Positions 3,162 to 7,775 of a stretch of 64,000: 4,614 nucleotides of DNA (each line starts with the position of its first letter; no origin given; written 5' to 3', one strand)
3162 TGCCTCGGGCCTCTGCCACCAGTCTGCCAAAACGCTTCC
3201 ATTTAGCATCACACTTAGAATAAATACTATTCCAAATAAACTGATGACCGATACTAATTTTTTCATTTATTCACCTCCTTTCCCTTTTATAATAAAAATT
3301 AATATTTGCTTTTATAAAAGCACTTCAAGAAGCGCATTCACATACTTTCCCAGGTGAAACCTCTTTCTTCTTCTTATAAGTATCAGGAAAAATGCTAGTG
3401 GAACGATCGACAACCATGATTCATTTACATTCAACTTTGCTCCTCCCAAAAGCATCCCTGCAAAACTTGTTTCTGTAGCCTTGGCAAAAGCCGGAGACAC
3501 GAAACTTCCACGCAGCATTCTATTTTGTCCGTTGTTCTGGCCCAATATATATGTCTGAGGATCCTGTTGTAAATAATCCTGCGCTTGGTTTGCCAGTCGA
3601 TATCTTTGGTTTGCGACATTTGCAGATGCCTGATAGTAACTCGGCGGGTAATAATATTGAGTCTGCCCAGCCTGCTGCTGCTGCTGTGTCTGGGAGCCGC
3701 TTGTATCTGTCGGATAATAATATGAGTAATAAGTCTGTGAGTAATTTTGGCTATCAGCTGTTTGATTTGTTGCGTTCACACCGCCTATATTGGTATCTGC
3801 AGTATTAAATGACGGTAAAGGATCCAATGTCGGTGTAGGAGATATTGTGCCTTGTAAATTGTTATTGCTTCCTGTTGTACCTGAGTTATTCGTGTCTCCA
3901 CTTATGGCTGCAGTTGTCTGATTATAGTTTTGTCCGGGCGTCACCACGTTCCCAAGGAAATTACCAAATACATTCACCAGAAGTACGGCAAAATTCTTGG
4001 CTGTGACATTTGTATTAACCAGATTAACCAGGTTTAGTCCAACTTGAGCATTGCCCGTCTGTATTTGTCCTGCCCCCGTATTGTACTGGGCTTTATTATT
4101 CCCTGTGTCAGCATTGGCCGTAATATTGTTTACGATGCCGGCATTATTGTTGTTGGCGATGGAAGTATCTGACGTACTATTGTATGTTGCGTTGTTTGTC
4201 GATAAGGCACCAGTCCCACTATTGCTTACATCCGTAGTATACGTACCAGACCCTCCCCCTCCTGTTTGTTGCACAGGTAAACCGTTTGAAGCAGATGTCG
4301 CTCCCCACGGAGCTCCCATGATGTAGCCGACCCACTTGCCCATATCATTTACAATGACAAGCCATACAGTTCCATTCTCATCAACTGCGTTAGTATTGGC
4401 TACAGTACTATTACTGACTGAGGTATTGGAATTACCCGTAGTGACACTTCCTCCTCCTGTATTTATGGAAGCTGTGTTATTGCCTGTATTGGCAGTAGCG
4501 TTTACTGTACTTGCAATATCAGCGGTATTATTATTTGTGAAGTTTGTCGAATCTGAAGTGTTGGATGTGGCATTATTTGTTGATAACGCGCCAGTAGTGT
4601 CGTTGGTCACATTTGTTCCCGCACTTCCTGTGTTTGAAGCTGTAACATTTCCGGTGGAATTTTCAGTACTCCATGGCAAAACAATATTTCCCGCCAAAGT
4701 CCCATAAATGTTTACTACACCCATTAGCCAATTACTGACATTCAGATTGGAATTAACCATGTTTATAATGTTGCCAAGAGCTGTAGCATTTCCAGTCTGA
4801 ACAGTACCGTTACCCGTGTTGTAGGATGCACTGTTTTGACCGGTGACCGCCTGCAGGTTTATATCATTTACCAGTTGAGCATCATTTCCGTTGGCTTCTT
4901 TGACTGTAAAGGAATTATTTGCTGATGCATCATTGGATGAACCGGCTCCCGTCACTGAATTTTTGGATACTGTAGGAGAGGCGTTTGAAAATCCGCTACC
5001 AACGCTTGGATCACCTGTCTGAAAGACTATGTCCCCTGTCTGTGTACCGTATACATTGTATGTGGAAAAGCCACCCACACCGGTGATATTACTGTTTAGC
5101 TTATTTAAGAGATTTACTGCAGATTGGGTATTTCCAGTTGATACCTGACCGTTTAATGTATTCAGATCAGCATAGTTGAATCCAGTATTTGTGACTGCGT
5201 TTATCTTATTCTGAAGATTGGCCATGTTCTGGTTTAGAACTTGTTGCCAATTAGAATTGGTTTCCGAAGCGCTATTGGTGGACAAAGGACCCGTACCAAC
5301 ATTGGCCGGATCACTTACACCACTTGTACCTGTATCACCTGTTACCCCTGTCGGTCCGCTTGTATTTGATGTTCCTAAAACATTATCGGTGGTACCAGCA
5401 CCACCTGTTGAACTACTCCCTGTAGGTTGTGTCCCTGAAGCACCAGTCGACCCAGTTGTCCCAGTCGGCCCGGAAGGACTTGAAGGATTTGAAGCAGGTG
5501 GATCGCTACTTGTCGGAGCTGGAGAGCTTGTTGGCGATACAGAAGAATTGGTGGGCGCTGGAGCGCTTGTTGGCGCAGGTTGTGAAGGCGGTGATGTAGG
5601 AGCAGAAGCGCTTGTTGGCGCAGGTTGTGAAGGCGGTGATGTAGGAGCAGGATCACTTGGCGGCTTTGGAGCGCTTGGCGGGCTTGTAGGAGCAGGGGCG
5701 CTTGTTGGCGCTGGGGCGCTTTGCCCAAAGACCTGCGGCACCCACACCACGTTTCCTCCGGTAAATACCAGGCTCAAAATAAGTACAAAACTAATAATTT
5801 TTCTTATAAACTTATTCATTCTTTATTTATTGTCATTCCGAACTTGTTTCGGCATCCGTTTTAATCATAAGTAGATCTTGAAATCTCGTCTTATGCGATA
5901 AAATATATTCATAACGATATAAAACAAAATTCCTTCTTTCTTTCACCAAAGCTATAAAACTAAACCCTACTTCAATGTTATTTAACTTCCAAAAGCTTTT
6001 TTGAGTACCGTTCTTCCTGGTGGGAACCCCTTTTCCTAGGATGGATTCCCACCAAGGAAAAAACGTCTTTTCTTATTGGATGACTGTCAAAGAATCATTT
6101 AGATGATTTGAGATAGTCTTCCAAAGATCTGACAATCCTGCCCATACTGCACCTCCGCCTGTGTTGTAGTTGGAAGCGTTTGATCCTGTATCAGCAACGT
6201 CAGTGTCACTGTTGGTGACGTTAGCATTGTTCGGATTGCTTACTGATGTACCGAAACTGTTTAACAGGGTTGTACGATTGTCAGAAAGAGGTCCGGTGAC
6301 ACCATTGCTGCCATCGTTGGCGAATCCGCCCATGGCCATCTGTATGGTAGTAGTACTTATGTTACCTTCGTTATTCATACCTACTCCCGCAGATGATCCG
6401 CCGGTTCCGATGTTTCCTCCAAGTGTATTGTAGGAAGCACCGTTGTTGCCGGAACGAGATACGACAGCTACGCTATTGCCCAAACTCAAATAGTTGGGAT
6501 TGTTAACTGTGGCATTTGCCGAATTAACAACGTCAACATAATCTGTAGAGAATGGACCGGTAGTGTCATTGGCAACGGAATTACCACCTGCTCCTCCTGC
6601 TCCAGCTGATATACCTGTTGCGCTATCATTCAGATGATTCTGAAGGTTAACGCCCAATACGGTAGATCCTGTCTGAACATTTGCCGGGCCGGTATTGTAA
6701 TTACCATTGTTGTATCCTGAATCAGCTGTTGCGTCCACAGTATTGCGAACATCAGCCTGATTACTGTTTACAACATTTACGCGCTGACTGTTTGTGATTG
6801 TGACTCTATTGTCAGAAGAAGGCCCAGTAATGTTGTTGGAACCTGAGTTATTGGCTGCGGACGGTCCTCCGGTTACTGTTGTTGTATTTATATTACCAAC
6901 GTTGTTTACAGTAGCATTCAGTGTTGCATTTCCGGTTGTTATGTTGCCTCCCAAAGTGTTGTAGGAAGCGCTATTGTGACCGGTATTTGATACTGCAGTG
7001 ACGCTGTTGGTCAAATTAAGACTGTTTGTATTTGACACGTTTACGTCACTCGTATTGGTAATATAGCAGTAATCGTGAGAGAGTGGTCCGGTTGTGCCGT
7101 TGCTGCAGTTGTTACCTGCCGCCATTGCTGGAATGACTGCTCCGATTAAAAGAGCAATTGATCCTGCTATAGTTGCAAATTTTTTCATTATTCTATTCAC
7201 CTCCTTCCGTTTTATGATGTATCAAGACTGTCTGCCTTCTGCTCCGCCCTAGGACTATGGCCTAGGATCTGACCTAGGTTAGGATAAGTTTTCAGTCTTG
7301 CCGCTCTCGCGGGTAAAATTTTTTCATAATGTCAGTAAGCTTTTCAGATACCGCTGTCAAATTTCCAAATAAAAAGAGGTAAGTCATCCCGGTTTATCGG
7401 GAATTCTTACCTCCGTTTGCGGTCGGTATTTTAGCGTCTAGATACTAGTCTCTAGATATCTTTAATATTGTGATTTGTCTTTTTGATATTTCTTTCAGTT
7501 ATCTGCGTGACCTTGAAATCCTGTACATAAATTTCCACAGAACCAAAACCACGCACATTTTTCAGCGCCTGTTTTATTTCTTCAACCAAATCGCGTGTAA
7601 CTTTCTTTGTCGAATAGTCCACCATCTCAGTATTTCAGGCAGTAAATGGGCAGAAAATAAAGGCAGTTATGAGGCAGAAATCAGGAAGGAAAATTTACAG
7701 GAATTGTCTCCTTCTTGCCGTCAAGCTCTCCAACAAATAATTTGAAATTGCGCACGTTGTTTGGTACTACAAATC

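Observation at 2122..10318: Sortase-centred surface locus with three paralogous Asn/Thr/Gly-ladder repeat proteins and a GT-C membrane glycosyltransferase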

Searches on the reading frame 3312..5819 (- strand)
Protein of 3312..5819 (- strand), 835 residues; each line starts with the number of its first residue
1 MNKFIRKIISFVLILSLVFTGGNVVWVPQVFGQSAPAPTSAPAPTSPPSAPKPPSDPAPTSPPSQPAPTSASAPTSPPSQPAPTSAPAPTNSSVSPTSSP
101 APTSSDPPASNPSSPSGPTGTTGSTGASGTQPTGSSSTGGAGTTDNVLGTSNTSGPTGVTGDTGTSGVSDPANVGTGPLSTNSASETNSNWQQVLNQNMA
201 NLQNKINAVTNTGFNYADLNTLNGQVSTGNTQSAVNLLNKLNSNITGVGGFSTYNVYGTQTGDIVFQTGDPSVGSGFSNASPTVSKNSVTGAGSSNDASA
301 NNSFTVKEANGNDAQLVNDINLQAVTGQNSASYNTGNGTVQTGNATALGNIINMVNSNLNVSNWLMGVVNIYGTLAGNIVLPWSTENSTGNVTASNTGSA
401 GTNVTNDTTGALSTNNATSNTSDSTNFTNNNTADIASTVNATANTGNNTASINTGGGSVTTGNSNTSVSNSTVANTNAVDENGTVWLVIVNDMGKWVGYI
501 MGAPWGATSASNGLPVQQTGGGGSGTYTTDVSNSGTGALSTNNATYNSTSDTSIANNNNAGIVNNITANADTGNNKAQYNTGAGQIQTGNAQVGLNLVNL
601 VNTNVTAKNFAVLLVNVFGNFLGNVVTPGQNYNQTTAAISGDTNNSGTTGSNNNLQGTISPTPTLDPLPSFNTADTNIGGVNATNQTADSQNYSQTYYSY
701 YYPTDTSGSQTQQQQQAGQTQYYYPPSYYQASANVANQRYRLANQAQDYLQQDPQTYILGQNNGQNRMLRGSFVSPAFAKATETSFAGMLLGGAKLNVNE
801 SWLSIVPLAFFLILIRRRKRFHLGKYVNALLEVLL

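Call 3: search_protein_families(library=pfam, proteins=[window:3312-5819:-], max_evalue=0.1)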
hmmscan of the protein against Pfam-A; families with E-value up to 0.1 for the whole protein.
window:3312-5819:- (835 aa): 0 families

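Call 4: search_protein_families(library=ncbifam, proteins=[window:3312-5819:-], max_evalue=0.1)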
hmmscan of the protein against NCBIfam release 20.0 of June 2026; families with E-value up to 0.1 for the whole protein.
window:3312-5819:- (835 aa): 1 family
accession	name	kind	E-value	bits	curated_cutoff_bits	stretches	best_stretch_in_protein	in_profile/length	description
NF033761.1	gliding_GltJ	equivalog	0.002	17.3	450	1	15-128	381-497/671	adventurous gliding motility protein GltJ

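Call 41: find_homologous_proteins(query=window:3312-5819:-, max_evalue=0.001)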
Query window:3312-5819:- (835 aa): 106 proteins with E <= 0.001 among 8000 candidates.
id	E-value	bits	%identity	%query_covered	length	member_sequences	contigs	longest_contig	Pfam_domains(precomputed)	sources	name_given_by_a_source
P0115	0.0e+0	1321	100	76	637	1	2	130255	-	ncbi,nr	ncbi:hypothetical protein M1271_05150 [Patescibacteria group bacterium]|nr:hypothetical protein [Pat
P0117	1.4e-231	789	53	100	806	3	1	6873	-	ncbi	-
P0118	1.3e-227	776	51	100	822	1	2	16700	-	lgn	-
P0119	8.2e-227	774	54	100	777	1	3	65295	-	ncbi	-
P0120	2.6e-225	769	54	92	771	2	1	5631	-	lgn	-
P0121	7.6e-218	744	49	93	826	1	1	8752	-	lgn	-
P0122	3.5e-215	735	54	97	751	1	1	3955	-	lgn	-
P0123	1.1e-214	734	51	100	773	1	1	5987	-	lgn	-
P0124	7.1e-214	731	50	100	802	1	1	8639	-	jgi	jgi:hypothetical protein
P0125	1.3e-211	723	51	100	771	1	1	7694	-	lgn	-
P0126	3.5e-211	722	51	100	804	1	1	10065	-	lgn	-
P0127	3.4e-205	702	49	100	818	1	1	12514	-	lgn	-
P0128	5.8e-205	701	49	99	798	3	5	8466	-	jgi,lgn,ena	jgi:hypothetical protein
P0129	9.1e-205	701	51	89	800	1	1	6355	-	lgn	-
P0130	1.6e-203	697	48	100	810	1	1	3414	-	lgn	-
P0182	1.3e-48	184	38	55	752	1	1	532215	-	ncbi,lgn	ncbi:MAG: hypothetical protein WD187_00935 [Candidatus Woykebacteria bacterium]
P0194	3.6e-42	163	37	52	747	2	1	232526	-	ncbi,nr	ncbi:MAG: hypothetical protein HZC02_00590 [Candidatus Levybacteria bacterium]|nr:hypothetical prote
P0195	1.2e-41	161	34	50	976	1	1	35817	-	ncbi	ncbi:MAG: hypothetical protein WD200_00505 [Candidatus Andersenbacteria bacterium]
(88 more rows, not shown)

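Call 45: find_encoding_contigs(protein=P0182, flank=8000, max_places=1)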
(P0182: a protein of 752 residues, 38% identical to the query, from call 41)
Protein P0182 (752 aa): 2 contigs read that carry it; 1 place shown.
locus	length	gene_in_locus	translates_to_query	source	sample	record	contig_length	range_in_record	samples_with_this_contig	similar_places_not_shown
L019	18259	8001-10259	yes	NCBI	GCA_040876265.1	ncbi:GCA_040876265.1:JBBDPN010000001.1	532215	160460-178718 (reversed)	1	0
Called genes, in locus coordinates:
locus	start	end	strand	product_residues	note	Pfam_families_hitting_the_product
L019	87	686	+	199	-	-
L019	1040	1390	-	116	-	PF01329:Pterin_4a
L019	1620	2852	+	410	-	PF21269:TreT_GT1, PF00534:Glycos_transf_1, PF13692:Glyco_trans_1_4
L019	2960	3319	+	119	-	-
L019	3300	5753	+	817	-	PF13191:AAA_16 (faint), PF00004:AAA (weak), PF17871:AAA_lid_9, PF00158:Sigma54_activat, PF00004:AAA (weak), PF07724:AAA_2, PF07728:AAA_5, PF10431:ClpB_D2-small, +3 more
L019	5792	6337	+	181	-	-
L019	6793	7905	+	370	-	-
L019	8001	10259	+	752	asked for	-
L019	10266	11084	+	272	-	-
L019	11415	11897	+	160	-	-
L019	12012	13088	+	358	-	PF13439:Glyco_transf_4, PF13579:Glyco_trans_4_4 (weak), PF00534:Glycos_transf_1, PF13692:Glyco_trans_1_4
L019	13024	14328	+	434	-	PF06202:GDE_C, PF22422:MGH1-like_GH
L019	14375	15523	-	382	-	PF00534:Glycos_transf_1, PF13692:Glyco_trans_1_4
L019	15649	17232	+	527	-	PF00128:Alpha-amylase, PF16657:Malt_amylase_C (weak)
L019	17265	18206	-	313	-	PF02899:Phage_int_SAM_1, PF13102:Phage_int_SAM_5 (weak), PF00589:Phage_integrase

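Call 46: find_encoding_contigs(protein=P0194, flank=8000, max_places=1)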
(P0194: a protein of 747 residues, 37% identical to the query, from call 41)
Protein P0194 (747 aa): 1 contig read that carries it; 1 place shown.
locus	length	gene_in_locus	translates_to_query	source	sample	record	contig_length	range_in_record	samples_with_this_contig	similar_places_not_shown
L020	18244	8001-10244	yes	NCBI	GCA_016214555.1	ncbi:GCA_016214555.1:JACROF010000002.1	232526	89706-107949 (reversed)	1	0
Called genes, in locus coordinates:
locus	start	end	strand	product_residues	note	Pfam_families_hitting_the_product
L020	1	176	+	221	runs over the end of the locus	PF00188:CAP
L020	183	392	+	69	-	-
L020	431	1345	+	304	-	PF00535:Glycos_transf_2, PF13641:Glyco_tranf_2_3, PF13632:Glyco_trans_2_3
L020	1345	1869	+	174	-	PF00293:NUDIX, PF14815:NUDIX_4 (weak)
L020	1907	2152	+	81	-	-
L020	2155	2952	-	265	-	PF00106:adh_short, PF08659:KR, PF13561:adh_short_C2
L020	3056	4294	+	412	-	PF13439:Glyco_transf_4, PF13579:Glyco_trans_4_4, PF00534:Glycos_transf_1, PF13692:Glyco_trans_1_4, PF13524:Glyco_trans_1_2 (weak)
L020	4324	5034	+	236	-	PF00535:Glycos_transf_2, PF10111:Glyco_tranf_2_2 (faint), PF13641:Glyco_tranf_2_3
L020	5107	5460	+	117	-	-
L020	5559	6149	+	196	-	-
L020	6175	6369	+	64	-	PF10055:DUF2292 (faint)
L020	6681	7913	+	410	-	-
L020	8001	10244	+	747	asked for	-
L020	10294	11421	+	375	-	-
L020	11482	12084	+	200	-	PF04203:Sortase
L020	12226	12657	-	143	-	-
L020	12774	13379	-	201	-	-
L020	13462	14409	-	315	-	PF00353:HemolysinCabind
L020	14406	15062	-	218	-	PF00932:LTD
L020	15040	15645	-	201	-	PF10502:Peptidase_S26 (weak)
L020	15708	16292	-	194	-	PF12389:Peptidase_M73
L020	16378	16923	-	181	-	-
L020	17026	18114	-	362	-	-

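Call 47: find_encoding_contigs(protein=P0195, flank=8000, max_places=1)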
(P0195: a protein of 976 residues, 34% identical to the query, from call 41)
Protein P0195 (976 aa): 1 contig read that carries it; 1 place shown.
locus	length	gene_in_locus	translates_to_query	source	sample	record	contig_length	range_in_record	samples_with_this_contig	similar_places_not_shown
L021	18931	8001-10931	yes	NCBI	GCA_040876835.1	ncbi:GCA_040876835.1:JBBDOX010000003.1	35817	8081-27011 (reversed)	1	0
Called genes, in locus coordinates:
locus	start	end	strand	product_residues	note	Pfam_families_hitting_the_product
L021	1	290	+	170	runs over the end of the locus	PF10517:DM13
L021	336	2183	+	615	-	-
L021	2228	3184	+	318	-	PF01207:Dus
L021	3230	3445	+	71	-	PF04070:DUF378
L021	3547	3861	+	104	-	PF03795:YCII (weak)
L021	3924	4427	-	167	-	PF11181:YflT (faint)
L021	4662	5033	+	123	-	PF03779:SPW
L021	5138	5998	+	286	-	PF00140:Sigma70_r1_2, PF04542:Sigma70_r2, PF04539:Sigma70_r3, PF04545:Sigma70_r4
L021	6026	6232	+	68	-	PF06150:ChaB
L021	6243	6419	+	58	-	-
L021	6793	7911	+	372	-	-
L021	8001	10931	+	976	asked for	-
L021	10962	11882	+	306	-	-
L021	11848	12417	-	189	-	PF04203:Sortase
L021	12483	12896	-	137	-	PF08570:DUF1761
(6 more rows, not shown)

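Call 59: predict_structure(alignment_id=A4)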
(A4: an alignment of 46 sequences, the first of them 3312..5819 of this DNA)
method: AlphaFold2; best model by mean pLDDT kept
length: 835 residues; sequences in the alignment: 46
mean_pLDDT: 58.6   pTM: 0.47
mean pLDDT of the five models: 58.6, 55.6, 53.3, 51.9, 45.2
residues with pLDDT >= 90: 67; 70-90: 281; 50-70: 94; < 50: 393
segments of 3 or more residues with pLDDT < 50: 23-38, 56-178, 180-198, 270-288, 296-298, 300-311, 388-411, 417-430, 520-557, 633-721, 755-774
pLDDT, mean of each block of 10 residues (from residue 1): 79 75 44 43 51 49 43 38 35 33 36 35 30 29 28 27 29 45 36 38 80 89 90 83 83 79 74 29 43 47 32 74 91 94 90 88 88 87 61 31 43 45 33 73 86 87 83 82 87 81 80 71 26 34 36 43 84 91 91 88 87 90 86 42 39 36 33 34 32 29 33 38 63 81 75 45 39 55 59 57 77 70 69 68
secondary structure, 60 per line:
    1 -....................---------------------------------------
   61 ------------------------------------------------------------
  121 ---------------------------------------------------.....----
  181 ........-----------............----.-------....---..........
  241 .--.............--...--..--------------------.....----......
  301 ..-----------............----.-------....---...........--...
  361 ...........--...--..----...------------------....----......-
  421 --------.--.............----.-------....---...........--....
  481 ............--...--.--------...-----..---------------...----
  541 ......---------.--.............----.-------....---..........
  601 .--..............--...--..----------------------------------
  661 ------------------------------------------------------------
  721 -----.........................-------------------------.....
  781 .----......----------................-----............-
elements in order (helices of 4 or more, strands of 3 or more residues): H2-21 E172-176 E181-188 E200-211 E224-227 E231-241 E244-256 E259-261 E286-290 E295-302 E314-325 E338-341 E345-355 E358-371 E374-376 E406-409 E414-419 E432-444 E457-460 E464-474 E477-492 E495-497 E509-511 E534-536 E541-546 E559-571 E584-587 E591-601 E604-617 E620-622 H726-750 H776-781 H786-791 H802-817 H823-834

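Call 68: find_related_loci(query=A4, collection=metagenome_contigs, flank=7000)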
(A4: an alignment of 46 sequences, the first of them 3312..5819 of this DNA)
Query A4 (835 aa) in metagenome_contigs; peptide patterns used: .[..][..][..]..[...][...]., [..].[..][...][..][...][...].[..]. (x = any residue, [..] = any of these).
524 stretches matched a pattern; 303 encode a relative of the query (tblastn E <= 1e-3); the best 80 are kept; 80 distinct loci.
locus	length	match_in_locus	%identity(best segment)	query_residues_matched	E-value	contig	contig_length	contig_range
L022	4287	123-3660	49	6-835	0e+0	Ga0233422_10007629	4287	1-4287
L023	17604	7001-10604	50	116-835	0e+0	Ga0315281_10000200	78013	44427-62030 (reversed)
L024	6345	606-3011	45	1-835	0e+0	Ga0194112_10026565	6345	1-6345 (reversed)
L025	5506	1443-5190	46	1-835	0e+0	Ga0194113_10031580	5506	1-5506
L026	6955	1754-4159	46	1-835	0e+0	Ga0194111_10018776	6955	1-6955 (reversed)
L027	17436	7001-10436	47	24-835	1e-177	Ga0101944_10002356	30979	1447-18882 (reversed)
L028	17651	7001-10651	44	5-835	4e-175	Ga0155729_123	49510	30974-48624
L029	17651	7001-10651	44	5-835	4e-175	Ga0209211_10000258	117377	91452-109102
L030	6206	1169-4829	46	11-835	9e-176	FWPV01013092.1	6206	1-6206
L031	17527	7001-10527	45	5-835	5e-172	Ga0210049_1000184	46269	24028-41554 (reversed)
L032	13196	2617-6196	45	1-835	1e-171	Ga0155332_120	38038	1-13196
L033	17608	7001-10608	45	1-835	2e-171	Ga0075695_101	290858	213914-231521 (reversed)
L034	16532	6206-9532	41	1-835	5e-164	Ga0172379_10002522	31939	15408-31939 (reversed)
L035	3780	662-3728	51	5-670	6e-165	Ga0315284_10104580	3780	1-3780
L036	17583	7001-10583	47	85-835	3e-154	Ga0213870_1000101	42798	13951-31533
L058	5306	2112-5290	34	25-642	3e-51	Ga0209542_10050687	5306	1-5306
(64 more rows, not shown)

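Call 78: search_protein_families(library=pfam, proteins=[L020:10294-11421:+, L019:10266-11084:+], max_evalue=1)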
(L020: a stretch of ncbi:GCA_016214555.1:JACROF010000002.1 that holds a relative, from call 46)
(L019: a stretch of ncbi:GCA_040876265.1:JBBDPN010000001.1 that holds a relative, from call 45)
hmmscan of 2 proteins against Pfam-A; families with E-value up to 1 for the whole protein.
L020:10294-11421:+ (375 aa): 2 families
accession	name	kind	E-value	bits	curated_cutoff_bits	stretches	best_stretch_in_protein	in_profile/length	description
PF12393.13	Dr_adhesin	-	0.13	13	25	1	8-25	4-21/21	Dr family adhesin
PF00746.26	Gram_pos_anchor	-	0.76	10.2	20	1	332-365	4-37/43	LPXTG cell wall anchor motif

L019:10266-11084:+ (272 aa): 0 families

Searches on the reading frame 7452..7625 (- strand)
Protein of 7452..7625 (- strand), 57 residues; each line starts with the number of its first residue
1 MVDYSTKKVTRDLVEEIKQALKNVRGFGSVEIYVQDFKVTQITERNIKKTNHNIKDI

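Call 78: search_protein_families(library=pfam, proteins=[window:7452-7625:-], max_evalue=1)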
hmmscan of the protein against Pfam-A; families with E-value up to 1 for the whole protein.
window:7452-7625:- (57 aa): 2 families
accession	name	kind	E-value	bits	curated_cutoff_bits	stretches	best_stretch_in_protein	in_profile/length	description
PF10055.14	DUF2292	-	7.5e-08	32.3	22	1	14-42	2-29/37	Uncharacterized small protein (DUF2292)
PF12896.12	ANAPC4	-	0.0092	16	23.1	1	15-55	70-110/203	Anaphase-promoting complex, cyclosome, subunit 4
